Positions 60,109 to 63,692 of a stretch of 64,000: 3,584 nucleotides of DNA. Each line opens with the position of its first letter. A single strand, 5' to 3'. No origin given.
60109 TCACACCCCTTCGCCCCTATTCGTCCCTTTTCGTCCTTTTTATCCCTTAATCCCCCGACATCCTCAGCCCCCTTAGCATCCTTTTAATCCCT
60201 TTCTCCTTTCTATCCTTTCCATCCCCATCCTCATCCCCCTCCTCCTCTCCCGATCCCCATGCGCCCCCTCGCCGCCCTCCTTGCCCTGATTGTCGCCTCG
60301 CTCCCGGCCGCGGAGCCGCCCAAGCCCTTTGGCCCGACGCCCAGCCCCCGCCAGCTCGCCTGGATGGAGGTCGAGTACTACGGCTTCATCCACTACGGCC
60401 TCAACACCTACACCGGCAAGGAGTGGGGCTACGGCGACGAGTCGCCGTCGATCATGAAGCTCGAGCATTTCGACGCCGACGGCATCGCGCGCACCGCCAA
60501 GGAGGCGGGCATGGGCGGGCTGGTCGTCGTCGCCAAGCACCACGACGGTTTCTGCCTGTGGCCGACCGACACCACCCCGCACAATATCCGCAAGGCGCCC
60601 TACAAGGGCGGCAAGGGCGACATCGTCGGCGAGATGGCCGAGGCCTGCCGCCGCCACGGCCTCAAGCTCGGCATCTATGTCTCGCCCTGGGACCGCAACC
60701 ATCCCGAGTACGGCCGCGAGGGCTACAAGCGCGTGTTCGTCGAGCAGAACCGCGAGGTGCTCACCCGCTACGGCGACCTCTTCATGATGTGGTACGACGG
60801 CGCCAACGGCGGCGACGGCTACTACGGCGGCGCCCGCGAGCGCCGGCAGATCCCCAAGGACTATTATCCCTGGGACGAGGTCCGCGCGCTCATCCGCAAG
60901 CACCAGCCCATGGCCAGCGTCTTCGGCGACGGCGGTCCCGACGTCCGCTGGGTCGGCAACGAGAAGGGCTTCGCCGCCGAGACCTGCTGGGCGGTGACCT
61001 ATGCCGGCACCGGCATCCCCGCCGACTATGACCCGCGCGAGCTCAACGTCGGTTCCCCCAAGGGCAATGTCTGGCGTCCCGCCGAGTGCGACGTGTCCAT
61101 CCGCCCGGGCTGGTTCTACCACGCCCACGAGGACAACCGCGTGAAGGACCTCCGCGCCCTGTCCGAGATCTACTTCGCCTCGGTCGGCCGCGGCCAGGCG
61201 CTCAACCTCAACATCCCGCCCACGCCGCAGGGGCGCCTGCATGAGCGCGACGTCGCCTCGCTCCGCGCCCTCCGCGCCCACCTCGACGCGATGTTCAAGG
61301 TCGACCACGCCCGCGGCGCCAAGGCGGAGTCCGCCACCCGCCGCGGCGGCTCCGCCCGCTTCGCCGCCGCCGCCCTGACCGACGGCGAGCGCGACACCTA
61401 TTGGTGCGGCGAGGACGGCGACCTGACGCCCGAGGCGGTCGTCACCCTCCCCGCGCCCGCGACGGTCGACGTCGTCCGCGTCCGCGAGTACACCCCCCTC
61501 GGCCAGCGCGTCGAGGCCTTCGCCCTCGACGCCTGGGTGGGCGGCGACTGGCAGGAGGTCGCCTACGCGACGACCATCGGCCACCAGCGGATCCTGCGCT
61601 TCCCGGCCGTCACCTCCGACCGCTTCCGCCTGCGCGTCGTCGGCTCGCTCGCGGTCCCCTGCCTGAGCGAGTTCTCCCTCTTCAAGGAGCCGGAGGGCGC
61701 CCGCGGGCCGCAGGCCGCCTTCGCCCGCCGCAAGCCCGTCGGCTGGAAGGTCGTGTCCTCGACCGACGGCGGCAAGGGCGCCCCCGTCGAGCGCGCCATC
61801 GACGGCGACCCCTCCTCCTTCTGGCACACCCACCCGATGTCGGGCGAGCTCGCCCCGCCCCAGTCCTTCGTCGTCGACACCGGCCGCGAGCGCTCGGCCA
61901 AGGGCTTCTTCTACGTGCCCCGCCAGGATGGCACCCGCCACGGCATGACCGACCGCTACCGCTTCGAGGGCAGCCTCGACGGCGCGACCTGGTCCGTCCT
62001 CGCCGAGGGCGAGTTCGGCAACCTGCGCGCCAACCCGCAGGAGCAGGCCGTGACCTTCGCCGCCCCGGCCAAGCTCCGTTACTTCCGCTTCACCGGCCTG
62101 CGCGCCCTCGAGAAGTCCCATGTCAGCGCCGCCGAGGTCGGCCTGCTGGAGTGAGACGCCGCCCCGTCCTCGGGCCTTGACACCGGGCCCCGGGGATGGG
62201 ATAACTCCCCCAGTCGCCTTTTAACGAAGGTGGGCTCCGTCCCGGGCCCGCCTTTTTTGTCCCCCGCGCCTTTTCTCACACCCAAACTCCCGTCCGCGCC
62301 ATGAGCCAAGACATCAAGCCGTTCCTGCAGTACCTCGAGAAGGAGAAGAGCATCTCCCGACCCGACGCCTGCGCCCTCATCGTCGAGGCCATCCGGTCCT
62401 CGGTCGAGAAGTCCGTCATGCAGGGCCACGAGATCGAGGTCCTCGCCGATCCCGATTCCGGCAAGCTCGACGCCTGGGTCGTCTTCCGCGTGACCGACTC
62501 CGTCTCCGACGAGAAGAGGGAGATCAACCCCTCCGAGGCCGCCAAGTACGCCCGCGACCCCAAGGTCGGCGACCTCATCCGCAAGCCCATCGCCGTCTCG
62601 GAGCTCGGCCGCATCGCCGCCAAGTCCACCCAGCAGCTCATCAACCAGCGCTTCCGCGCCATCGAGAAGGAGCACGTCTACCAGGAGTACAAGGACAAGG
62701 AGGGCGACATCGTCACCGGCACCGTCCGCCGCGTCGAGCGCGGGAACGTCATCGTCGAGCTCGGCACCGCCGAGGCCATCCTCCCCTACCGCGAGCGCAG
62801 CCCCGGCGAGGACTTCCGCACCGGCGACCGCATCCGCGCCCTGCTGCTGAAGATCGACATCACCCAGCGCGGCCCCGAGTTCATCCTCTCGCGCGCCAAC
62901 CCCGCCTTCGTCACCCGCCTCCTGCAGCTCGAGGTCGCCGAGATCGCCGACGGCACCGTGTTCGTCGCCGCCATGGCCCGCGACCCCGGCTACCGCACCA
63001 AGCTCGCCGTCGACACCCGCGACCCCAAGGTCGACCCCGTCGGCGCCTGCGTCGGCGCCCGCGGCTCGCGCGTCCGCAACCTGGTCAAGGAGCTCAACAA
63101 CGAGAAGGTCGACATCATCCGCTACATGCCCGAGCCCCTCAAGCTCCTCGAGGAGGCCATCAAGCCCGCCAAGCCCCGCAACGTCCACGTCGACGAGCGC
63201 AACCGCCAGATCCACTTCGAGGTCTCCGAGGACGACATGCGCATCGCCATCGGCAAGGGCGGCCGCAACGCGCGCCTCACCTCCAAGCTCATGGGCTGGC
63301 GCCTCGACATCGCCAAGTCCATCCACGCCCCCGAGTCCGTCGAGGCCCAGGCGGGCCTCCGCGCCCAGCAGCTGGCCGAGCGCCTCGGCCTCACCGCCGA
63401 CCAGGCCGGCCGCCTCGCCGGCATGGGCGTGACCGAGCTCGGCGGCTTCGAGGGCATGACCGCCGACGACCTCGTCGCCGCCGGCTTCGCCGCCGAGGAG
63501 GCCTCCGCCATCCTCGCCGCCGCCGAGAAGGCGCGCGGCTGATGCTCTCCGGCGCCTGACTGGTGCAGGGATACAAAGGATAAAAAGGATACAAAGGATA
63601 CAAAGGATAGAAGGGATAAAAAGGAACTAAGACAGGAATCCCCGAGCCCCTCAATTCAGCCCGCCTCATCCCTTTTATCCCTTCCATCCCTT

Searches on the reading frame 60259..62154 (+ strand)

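Call 27: search_protein_families(library=pfam, proteins=[window:60259-62154:+])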
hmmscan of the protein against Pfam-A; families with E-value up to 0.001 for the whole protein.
window:60259-62154:+ (631 aa): 4 families
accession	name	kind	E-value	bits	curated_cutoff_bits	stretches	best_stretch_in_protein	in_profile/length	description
PF01120.23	Alpha_L_fucos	-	4.3e-33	115.6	25.2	1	45-343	70-341/345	Alpha-L-fucosidase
PF00754.31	F5_F8_type_C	-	3.7e-26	92.2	28.2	2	500-626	5-126/127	F5/8 type C domain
PF22633.2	F5_F8_type_C_2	-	1.2e-15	58.3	27.8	2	373-457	2-90/91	NedA-like, galactose-binding domain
PF14871.12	GHL6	-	5.8e-06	27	35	1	72-142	1-65/132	Hypothetical glycosyl hydrolase 6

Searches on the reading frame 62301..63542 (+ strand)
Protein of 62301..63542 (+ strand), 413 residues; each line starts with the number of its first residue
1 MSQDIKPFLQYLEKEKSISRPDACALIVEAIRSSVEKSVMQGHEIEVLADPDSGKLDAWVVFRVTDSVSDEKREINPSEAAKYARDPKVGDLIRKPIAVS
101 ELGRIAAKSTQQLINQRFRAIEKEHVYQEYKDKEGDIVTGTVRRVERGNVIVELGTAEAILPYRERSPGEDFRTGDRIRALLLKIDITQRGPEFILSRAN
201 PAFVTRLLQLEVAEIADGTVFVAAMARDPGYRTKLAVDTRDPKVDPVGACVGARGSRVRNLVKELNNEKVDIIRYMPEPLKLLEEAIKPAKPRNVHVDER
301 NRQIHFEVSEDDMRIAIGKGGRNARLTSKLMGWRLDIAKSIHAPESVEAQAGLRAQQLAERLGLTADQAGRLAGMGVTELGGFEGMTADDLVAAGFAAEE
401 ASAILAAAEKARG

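Call 27: search_protein_families(library=pfam, proteins=[window:62301-63542:+])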
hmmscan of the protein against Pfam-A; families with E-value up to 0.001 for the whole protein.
window:62301-63542:+ (413 aa): 4 families
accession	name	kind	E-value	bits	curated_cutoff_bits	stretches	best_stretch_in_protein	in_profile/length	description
PF13184.12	KH_5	-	2.3e-23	82.5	27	1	229-296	1-68/69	NusA-like KH domain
PF08529.16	NusA_N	-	2.4e-21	76.6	23.8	1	8-124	5-119/119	NusA N-terminal domain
PF00575.29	S1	-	4.1e-08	33.9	22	1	131-191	1-68/74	S1 RNA binding domain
PF07650.23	KH_2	-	0.00019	21.6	22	0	283-329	6-52/78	KH domain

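Call 76: find_homologous_proteins(query=window:62301-63539:+, max_evalue=1e-80)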
Query window:62301-63539:+ (413 aa): 3980 proteins with E <= 1e-80 among 8000 candidates; the best 120 are listed.
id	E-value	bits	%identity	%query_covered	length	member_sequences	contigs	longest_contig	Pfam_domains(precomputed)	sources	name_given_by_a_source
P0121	2.1e-262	888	100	100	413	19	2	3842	PF13184.13,PF26594.2,PF00575.30,PF08529.17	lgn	-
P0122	4.2e-232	788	89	97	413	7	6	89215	PF13184.13,PF26594.2,PF00575.30,PF08529.17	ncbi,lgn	-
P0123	2.6e-215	733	82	97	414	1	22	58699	PF13184.13,PF26594.2,PF00575.30,PF08529.17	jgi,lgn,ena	jgi:N utilization substance protein A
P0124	2.1e-214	730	82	97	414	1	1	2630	PF13184.13,PF26594.2,PF00575.30,PF08529.17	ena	-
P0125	4.6e-214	729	82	97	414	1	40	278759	PF13184.13,PF26594.2,PF00575.30,PF08529.17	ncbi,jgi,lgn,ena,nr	ncbi:MAG TPA: transcription termination/antitermination protein NusA [Opitutae bacterium]|jgi:N util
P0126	6.1e-214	728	82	97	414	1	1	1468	PF13184.13,PF26594.2,PF00575.30,PF08529.17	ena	-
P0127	6.6e-214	728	82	97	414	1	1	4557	PF13184.13,PF26594.2,PF00575.30,PF08529.17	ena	-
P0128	6.7e-214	728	82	97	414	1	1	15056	PF13184.13,PF26594.2,PF00575.30,PF08529.17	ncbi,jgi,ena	jgi:N utilization substance protein A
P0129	1.1e-213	728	82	97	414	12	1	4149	PF13184.13,PF26594.2,PF00575.30,PF08529.17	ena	-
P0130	1.8e-213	727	82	97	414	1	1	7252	PF13184.13,PF26594.2,PF00575.30,PF08529.17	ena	-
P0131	3.7e-213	726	82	100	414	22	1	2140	PF13184.13,PF26594.2,PF00575.30,PF08529.17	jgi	jgi:transcription termination/antitermination protein NusA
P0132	6.4e-213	725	82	98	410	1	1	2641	PF13184.13,PF26594.2,PF00575.30,PF08529.17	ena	-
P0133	8.8e-213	725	82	96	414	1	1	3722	PF13184.13,PF26594.2,PF00575.30,PF08529.17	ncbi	-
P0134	6.5e-212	722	81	98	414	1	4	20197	PF13184.13,PF26594.2,PF00575.30,PF08529.17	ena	-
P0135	9.8e-212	721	81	98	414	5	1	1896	PF13184.13,PF26594.2,PF00575.30,PF08529.17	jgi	-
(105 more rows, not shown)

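Call 77: find_encoding_contigs(protein=P0122, flank=10000, max_places=3)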
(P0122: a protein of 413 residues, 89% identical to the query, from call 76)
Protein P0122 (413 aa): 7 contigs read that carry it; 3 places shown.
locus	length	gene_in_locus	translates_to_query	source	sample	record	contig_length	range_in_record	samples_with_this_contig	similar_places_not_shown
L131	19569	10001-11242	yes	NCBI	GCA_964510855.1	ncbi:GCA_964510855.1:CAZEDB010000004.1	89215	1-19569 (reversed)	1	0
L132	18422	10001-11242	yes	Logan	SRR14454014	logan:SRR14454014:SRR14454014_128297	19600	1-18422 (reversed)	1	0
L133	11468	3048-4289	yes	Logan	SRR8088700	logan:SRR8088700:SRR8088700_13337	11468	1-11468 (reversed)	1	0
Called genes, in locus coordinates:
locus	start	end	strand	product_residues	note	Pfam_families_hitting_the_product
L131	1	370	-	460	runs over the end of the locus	PF01593:Amino_oxidase, PF13450:NAD_binding_8 (weak)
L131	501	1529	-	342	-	PF03781:FGE-sulfatase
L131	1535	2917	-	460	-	PF00884:Sulfatase, PF01663:Phosphodiest (weak), PF16347:SGSH_C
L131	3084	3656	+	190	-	PF00156:Pribosyltran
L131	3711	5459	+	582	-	PF14849:YidC_periplas, PF02096:60KD_IMP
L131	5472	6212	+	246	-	PF20772:TACO1_YebC_N, PF01709:Transcrip_reg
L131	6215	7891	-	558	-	PF02463:SMC_N (faint), PF00005:ABC_tran, PF01926:MMR_HSR1 (faint), PF13401:AAA_22 (faint), PF13476:AAA_23 (faint), PF13304:AAA_21 (faint), PF12848:ABC_tran_Xtn, PF00005:ABC_tran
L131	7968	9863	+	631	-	PF01120:Alpha_L_fucos, PF14871:GHL6 (faint), PF00754:F5_F8_type_C, PF22633:F5_F8_type_C_2, PF00754:F5_F8_type_C, PF22633:F5_F8_type_C_2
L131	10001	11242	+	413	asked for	PF08529:NusA_N, PF00575:S1, PF13184:KH_NusA_1st, PF26594:KH_NusA_2nd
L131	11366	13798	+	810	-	PF00009:GTP_EFTU, PF01926:MMR_HSR1 (weak), PF22042:EF-G_D2, PF11987:IF-2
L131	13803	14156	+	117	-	PF02033:RBFA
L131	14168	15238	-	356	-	PF00217:ATP-gua_Ptrans, PF27454:McsB_C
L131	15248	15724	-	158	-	PF02151:UVR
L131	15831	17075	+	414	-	PF00109:ketoacyl-synt, PF00108:Thiolase_N (faint), PF02801:Ketoacyl-synt_C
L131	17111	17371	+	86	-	PF00550:PP-binding (weak)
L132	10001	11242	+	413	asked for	PF08529:NusA_N, PF00575:S1, PF13184:KH_NusA_1st, PF26594:KH_NusA_2nd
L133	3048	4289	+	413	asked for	PF08529:NusA_N, PF00575:S1, PF13184:KH_NusA_1st, PF26594:KH_NusA_2nd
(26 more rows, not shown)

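Call 78: find_encoding_contigs(protein=P0121, flank=10000, max_places=3)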
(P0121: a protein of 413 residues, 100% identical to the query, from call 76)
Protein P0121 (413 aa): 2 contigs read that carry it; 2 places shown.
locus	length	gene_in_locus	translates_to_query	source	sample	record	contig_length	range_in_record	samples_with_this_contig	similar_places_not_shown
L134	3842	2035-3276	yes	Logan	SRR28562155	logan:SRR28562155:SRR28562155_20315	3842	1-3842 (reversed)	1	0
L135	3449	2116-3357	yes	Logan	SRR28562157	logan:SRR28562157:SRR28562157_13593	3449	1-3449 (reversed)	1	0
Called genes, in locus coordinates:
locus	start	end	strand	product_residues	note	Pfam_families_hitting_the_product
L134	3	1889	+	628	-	?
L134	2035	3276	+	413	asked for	PF08529:NusA_N, PF00575:S1, PF13184:KH_NusA_1st, PF26594:KH_NusA_2nd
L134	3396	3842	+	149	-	?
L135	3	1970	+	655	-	?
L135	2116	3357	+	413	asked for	PF08529:NusA_N, PF00575:S1, PF13184:KH_NusA_1st, PF26594:KH_NusA_2nd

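Call 79: find_encoding_contigs(protein=P0125, flank=10000, max_places=2)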
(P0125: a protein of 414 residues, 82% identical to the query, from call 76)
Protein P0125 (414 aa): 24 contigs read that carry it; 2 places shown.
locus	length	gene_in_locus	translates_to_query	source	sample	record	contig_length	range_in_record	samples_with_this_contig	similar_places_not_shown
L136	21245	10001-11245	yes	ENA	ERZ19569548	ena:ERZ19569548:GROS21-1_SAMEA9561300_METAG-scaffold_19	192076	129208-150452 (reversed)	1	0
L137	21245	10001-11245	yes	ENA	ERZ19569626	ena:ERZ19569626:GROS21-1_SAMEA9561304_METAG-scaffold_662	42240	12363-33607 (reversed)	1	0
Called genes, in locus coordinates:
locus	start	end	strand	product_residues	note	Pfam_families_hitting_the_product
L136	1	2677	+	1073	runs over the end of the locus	PF17757:UvrB_inter, PF02559:CarD_TRCF_RID, PF00270:DEAD, PF04851:ResIII, PF00271:Helicase_C, PF03461:TRCF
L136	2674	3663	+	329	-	PF13145:Rotamase_2 (weak), PF00639:Rotamase (weak)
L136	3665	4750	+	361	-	PF01263:Aldose_epim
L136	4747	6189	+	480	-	PF02446:Glyco_hydro_77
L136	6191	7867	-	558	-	PF02463:SMC_N (faint), PF00005:ABC_tran, PF01926:MMR_HSR1 (faint), PF13476:AAA_23 (faint), PF13304:AAA_21 (faint), PF12848:ABC_tran_Xtn, PF00005:ABC_tran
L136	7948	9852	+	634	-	PF01120:Alpha_L_fucos, PF00754:F5_F8_type_C, PF22633:F5_F8_type_C_2, PF00754:F5_F8_type_C, PF22633:F5_F8_type_C_2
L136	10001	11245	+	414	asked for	PF08529:NusA_N, PF00575:S1 (weak), PF13184:KH_NusA_1st, PF26594:KH_NusA_2nd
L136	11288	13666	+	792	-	PF04760:IF2_N (faint), PF00009:GTP_EFTU, PF01926:MMR_HSR1, PF22042:EF-G_D2, PF03144:GTP_EFTU_D2 (faint), PF11987:IF-2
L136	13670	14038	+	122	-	PF02033:RBFA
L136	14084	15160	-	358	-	PF00217:ATP-gua_Ptrans, PF27454:McsB_C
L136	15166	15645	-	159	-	PF02151:UVR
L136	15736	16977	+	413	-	PF00109:ketoacyl-synt, PF02801:Ketoacyl-synt_C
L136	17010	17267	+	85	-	PF00550:PP-binding (faint)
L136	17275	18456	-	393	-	PF10509:GalKase_gal_bdg, PF00288:GHMP_kinases_N, PF08544:GHMP_kinases_C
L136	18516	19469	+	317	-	-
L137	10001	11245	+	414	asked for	PF08529:NusA_N, PF00575:S1 (weak), PF13184:KH_NusA_1st, PF26594:KH_NusA_2nd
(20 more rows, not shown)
